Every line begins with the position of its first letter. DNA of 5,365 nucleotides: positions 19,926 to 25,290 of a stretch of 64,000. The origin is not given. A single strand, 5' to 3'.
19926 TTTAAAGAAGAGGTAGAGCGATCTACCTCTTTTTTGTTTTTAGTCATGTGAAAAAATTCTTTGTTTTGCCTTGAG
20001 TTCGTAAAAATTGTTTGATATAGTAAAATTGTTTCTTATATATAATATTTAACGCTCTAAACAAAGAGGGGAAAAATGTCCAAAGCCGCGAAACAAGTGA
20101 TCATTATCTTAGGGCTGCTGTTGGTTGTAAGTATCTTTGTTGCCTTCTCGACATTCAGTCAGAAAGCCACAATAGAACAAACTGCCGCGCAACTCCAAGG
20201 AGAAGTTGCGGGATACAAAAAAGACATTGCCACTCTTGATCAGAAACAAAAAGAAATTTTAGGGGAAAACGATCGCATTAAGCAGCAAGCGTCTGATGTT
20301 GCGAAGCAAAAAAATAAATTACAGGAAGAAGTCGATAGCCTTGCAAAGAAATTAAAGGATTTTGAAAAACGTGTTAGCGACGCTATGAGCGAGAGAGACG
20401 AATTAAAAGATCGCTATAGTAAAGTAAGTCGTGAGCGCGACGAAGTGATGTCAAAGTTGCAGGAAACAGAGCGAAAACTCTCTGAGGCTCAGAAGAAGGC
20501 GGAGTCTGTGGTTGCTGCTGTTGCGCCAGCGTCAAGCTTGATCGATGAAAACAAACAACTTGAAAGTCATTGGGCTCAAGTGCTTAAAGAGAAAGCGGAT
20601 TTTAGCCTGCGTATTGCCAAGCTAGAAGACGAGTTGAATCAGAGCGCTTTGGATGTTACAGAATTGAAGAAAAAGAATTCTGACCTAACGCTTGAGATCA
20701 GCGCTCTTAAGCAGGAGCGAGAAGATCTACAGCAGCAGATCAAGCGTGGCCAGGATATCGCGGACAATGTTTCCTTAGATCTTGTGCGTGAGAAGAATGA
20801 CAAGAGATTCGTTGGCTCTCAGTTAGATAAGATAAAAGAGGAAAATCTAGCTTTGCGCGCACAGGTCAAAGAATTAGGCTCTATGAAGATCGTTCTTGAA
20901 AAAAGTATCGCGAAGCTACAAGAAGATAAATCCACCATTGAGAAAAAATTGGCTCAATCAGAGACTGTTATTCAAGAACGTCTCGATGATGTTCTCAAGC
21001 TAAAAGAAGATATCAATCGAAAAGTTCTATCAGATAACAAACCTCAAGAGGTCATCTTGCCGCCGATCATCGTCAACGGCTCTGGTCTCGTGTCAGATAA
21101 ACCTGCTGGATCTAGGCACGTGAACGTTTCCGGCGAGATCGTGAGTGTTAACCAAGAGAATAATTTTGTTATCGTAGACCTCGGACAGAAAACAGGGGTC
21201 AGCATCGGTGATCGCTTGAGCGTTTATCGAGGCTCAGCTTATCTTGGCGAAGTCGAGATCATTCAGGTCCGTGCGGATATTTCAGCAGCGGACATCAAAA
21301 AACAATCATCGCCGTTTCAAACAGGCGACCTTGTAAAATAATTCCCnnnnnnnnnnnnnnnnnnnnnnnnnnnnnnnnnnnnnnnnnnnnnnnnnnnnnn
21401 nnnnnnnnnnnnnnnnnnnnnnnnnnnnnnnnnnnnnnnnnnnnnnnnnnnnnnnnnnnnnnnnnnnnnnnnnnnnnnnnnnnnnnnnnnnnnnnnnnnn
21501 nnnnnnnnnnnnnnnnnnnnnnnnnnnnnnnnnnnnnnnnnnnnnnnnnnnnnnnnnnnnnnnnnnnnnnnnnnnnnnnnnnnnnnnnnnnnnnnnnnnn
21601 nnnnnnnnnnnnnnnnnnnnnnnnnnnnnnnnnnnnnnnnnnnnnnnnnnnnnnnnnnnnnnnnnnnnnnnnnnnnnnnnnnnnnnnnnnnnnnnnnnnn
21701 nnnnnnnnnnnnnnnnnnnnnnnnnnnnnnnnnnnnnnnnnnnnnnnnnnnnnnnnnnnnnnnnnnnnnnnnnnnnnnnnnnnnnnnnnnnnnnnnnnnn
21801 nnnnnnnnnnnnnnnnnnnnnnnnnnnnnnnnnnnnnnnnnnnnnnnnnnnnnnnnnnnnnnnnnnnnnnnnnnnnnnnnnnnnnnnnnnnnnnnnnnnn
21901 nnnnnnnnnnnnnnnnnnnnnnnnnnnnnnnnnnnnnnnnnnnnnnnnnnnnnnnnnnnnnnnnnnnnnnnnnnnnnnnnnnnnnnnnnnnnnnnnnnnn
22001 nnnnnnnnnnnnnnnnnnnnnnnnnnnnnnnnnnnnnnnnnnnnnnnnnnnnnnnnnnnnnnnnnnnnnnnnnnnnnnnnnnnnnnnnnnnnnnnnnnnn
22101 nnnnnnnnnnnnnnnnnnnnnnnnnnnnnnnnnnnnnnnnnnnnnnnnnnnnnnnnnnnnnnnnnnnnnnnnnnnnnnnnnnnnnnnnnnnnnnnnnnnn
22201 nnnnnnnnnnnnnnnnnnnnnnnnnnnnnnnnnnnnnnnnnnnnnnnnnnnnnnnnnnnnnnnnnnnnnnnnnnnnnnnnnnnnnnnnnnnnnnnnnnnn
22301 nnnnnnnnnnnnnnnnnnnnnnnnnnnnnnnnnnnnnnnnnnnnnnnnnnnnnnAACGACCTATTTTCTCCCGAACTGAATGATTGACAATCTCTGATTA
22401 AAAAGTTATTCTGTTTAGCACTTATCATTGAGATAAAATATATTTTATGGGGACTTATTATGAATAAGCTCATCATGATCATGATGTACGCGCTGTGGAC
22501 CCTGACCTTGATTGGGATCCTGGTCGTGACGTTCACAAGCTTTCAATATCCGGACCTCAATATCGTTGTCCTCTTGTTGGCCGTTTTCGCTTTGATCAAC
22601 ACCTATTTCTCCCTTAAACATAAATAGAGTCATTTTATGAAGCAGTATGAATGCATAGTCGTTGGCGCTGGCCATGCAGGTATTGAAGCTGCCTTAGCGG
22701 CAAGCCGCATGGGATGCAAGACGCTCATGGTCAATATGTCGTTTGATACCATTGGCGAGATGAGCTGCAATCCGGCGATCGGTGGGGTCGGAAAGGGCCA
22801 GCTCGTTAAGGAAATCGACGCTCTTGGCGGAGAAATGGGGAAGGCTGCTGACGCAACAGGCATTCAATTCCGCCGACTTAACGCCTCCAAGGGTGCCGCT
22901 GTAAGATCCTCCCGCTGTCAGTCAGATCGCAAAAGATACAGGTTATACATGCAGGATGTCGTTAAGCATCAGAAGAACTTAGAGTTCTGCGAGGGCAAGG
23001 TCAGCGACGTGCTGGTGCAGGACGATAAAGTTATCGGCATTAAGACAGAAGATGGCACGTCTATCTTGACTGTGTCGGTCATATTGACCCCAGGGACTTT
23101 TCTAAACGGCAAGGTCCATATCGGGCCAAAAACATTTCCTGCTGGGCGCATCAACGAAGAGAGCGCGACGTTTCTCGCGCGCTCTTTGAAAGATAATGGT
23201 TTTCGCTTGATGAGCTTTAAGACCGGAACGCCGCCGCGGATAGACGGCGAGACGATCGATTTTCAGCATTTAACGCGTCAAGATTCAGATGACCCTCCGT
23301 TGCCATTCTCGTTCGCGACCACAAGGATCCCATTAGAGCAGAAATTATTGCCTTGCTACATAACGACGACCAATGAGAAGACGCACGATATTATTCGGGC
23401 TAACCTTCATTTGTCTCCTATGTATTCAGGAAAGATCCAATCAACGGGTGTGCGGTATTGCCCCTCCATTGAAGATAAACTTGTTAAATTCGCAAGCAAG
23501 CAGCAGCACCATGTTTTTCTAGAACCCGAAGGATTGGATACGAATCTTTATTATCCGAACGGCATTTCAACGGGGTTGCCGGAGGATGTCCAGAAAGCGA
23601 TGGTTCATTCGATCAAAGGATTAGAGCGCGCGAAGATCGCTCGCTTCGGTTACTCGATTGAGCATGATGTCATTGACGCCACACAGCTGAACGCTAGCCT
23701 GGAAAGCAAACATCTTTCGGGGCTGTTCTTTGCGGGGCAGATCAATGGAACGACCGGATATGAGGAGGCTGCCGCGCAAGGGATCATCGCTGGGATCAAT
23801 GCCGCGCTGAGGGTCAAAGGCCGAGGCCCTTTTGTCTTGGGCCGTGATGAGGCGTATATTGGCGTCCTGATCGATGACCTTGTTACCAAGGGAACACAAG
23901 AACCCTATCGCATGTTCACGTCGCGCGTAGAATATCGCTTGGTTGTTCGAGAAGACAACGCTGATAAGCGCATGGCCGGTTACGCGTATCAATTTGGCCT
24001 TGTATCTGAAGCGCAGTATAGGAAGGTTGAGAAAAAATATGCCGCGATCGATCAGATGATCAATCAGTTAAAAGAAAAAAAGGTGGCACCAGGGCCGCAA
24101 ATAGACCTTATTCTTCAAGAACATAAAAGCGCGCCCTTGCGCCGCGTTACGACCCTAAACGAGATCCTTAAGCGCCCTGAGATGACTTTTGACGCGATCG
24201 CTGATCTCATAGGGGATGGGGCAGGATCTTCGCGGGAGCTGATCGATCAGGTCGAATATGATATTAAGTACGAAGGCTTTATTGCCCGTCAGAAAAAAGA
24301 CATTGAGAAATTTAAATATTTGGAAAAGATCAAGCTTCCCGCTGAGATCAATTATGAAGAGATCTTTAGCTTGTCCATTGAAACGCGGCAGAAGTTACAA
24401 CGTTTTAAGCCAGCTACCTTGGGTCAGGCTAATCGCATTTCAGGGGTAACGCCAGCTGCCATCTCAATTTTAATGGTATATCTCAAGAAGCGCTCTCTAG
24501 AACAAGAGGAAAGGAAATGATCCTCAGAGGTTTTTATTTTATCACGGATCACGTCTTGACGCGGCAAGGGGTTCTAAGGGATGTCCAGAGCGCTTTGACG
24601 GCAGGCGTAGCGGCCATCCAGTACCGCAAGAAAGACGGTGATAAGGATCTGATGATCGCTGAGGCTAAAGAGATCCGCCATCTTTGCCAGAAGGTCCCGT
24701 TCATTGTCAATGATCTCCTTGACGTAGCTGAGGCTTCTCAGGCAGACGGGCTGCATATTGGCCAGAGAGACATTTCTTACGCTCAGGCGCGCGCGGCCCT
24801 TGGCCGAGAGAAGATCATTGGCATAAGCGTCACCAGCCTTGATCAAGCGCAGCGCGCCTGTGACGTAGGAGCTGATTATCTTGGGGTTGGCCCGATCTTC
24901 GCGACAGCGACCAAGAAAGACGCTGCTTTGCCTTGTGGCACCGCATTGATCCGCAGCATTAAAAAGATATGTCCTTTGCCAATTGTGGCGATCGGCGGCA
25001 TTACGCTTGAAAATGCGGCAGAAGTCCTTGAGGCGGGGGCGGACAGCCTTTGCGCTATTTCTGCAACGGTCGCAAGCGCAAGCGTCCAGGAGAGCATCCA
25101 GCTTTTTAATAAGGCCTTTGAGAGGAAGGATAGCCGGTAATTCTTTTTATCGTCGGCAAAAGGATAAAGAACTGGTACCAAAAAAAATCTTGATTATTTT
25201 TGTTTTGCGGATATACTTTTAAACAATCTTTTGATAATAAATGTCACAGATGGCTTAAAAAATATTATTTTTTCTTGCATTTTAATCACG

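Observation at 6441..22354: Coherent beta-glucan/cellodextrin utilisation locus in a non-Bacteroidetes diderm: PilZ x2, GH94 phosphorylase, giant OM barrel, ATPase-less ABC importer, secreted GH-A hydrolase, LacI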

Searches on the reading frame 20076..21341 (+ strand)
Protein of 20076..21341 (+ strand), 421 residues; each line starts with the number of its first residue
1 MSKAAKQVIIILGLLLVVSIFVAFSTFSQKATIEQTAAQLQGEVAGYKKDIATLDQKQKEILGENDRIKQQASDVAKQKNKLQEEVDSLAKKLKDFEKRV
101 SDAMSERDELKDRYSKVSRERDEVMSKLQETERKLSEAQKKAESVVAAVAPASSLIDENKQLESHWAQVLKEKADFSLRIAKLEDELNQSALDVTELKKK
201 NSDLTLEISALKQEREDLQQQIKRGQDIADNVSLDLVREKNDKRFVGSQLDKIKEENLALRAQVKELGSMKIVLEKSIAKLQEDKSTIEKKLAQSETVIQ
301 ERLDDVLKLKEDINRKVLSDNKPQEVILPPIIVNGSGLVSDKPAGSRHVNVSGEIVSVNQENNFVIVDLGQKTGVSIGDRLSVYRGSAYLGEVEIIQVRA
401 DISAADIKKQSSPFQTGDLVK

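Call 4: search_protein_families(library=pfam, proteins=[window:20076-21341:+], max_evalue=0.01)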
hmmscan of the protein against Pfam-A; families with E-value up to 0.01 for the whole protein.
window:20076-21341:+ (421 aa): 13 families
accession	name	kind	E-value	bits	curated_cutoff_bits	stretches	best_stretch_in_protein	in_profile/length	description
PF13851.11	GAS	-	1e-05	25.4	32.3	1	29-142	34-140/200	Growth-arrest specific micro-tubule binding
PF16888.10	YwqH-like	-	0.00012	22.8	33.7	1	28-147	3-112/123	YwqH-like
PF11932.13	DUF3450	-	0.00031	20.6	32.6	1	148-233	14-99/241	Protein of unknown function (DUF3450)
PF20492.3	ERM_helical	-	0.00039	20.9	40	1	34-119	33-118/120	Ezrin/radixin/moesin, alpha-helical domain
PF14662.11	KASH_CCD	-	0.00057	20.4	43.3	0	156-213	80-137/191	Coiled-coil region of CCDC155 or KASH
PF07989.16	Cnn_1N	-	0.0018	18.9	28.5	1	161-225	4-69/74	Centrosomin N-terminal motif 1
PF17675.6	APG6_N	-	0.002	19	45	0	34-150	15-126/132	Apg6 coiled-coil region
PF10473.14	CENP-F_leu_zip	-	0.002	18.6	34.5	0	33-113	15-88/140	Leucine-rich repeats of kinetochore protein Cenp-F/LEK1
PF07889.17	DUF1664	-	0.0021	18.5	34.6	0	159-223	47-111/124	Protein of unknown function (DUF1664)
PF22127.1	NtdA_N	-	0.0045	17.2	27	0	155-176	28-49/66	NTD biosynthesis operon protein NtdA, N-terminal domain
PF05557.18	MAD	-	0.006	15.5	30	1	36-241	28-231/661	Mitotic checkpoint protein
PF24481.2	CT398_CC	-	0.0068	16.7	27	1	33-149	41-153/180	CT398-like coiled coil hairpin domain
PF24487.1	NDC80_loop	-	0.0094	16.1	27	1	28-133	101-207/233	Kinetochore protein NDC80 loop region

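Call 25: search_protein_families(library=ncbifam, proteins=[window:20076-21341:+], max_evalue=0.001)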
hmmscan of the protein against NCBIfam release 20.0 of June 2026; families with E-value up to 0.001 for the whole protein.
window:20076-21341:+ (421 aa): 9 families
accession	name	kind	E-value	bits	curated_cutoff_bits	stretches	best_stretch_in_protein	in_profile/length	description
TIGR04523.1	Mplasa_alph_rch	subfamily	6.9e-11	40.8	270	2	158-315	406-565/745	helix-rich protein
TIGR02168.1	SMC_prok_B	equivalog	1.4e-10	39.7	567.35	1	34-304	259-945/1181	chromosome segregation protein SMC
NF045487.1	ASRP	equivalog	6.1e-09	35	300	1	29-187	311-476/593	archaea-specific SMC-related protein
TIGR04211.1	SH3_and_anchor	equivalog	2.7e-08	33.7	65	1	88-179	63-154/198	TIGR04211 family SH3 domain-containing protein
TIGR02169.1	SMC_prok_A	equivalog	4.1e-08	31.4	729.4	1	34-309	674-943/1165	chromosome segregation protein SMC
NF002572.0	PRK02224.1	equivalog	5.6e-06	24.9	1087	1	35-221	335-517/888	DNA double-strand break repair ATPase Rad50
NF041034.1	Rad50_Sulf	equivalog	4.6e-05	21.5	1000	1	76-316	439-696/872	DNA double-strand break repair ATPase Rad50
TIGR04527.1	mycoplas_twoTM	subfamily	5.3e-05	23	125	1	2-145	6-136/248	MG_279/MG_280 family protein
TIGR03752.1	conj_TIGR03752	hypoth_equivalog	0.00032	20.1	241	1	6-144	4-148/471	TIGR03752 family integrating conjugative element protein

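Call 110: search_protein_families(library=pfam, proteins=[window:20076-21341:+], max_evalue=1)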
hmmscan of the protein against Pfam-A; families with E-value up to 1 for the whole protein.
window:20076-21341:+ (421 aa): 40 families (the best 25 are shown)
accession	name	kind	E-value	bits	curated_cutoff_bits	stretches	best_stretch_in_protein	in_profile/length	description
PF13851.11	GAS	-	1e-05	25.4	32.3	2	29-142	34-140/200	Growth-arrest specific micro-tubule binding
PF16888.10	YwqH-like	-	0.00012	22.8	33.7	1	28-147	3-112/123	YwqH-like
PF11932.13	DUF3450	-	0.00031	20.6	32.6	2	148-233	14-99/241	Protein of unknown function (DUF3450)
PF20492.3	ERM_helical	-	0.00039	20.9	40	2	34-119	33-118/120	Ezrin/radixin/moesin, alpha-helical domain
PF14662.11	KASH_CCD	-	0.00057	20.4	43.3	2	156-213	80-137/191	Coiled-coil region of CCDC155 or KASH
PF07989.16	Cnn_1N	-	0.0018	18.9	28.5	2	161-225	4-69/74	Centrosomin N-terminal motif 1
PF17675.6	APG6_N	-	0.002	19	45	2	34-150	15-126/132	Apg6 coiled-coil region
PF10473.14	CENP-F_leu_zip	-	0.002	18.6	34.5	1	33-113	15-88/140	Leucine-rich repeats of kinetochore protein Cenp-F/LEK1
PF07889.17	DUF1664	-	0.0021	18.5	34.6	3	159-223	47-111/124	Protein of unknown function (DUF1664)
PF22127.1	NtdA_N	-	0.0045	17.2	27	0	155-176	28-49/66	NTD biosynthesis operon protein NtdA, N-terminal domain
PF05557.18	MAD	-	0.006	15.5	30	1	36-241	28-231/661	Mitotic checkpoint protein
PF24481.2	CT398_CC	-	0.0068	16.7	27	1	33-149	41-153/180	CT398-like coiled coil hairpin domain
PF24487.1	NDC80_loop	-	0.0094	16.1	27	1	28-133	101-207/233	Kinetochore protein NDC80 loop region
PF08614.16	ATG16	-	0.023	15.3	33.7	1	110-258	27-182/200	Autophagy protein 16 (ATG16)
PF25450.1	Rab11-FIP3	-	0.029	15.1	31.9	1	69-143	39-113/125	Rab11-FIP3-like domain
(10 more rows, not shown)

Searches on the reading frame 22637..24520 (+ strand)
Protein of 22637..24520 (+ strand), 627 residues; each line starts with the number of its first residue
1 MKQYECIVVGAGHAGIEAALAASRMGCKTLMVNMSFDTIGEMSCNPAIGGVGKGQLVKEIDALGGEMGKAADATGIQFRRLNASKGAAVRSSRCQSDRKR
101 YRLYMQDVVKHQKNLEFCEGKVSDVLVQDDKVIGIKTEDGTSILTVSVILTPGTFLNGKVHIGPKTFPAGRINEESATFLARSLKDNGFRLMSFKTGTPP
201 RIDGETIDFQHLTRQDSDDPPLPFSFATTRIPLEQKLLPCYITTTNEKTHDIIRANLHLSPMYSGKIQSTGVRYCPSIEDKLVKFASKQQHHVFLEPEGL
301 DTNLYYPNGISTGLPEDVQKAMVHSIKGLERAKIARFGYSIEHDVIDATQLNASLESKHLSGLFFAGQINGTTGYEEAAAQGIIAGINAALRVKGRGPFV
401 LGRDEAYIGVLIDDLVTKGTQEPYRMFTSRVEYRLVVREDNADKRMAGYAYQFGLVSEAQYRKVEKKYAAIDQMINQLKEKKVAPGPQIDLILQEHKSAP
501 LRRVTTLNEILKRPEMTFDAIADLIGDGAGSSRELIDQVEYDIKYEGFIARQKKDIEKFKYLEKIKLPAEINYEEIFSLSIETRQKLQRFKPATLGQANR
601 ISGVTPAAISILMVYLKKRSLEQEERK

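Call 4: search_protein_families(library=pfam, proteins=[window:22637-24520:+], max_evalue=0.01)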
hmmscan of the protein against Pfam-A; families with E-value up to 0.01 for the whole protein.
window:22637-24520:+ (627 aa): 9 families
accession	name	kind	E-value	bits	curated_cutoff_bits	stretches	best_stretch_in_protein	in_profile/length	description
PF01134.28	GIDA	-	9.6e-163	542.2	22.1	1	6-396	2-390/391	Glucose inhibited division protein A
PF13932.14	SAM_GIDA_C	-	1.1e-24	86.4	27.1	1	557-613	1-57/57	tRNA modifying enzyme MnmG/GidA C-terminal helical bundle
PF21680.2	GIDA_C_1st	-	1.4e-20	74.2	24.7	1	458-553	1-96/96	tRNA modifying enzyme MnmG/GidA C-terminal helical domain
PF12831.13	FAD_oxidored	-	5.5e-08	33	27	1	6-140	2-129/416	FAD dependent oxidoreductase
PF07992.20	Pyr_redox_2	-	0.00012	22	26.1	1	5-153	2-108/291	Pyridine nucleotide-disulphide oxidoreductase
PF03486.20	HI0933_like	-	0.00047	20.1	50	0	5-33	2-30/244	HI0933-like protein Rossmann domain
PF13738.12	Pyr_redox_3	-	0.0018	18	30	0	7-32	1-26/305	Pyridine nucleotide-disulphide oxidoreductase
PF00070.33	Pyr_redox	-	0.0023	18.9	22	0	7-35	3-31/82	Pyridine nucleotide-disulphide oxidoreductase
PF00890.30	FAD_binding_2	-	0.007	16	20.4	0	6-37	2-33/414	FAD binding domain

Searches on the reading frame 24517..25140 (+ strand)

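Call 4: search_protein_families(library=pfam, proteins=[window:24517-25140:+], max_evalue=0.01)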
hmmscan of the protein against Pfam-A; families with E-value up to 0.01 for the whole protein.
window:24517-25140:+ (207 aa): 3 families
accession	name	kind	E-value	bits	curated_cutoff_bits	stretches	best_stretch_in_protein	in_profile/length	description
PF02581.23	TMP-TENI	-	2.4e-58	196.9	27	1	6-183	1-179/180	Thiamine monophosphate synthase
PF00478.31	IMPDH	-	0.001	18.6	25.6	1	35-178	83-233/345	IMP dehydrogenase / GMP reductase domain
PF03060.21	NMO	-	0.0029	17.5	28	0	101-177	139-218/331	Nitronate monooxygenase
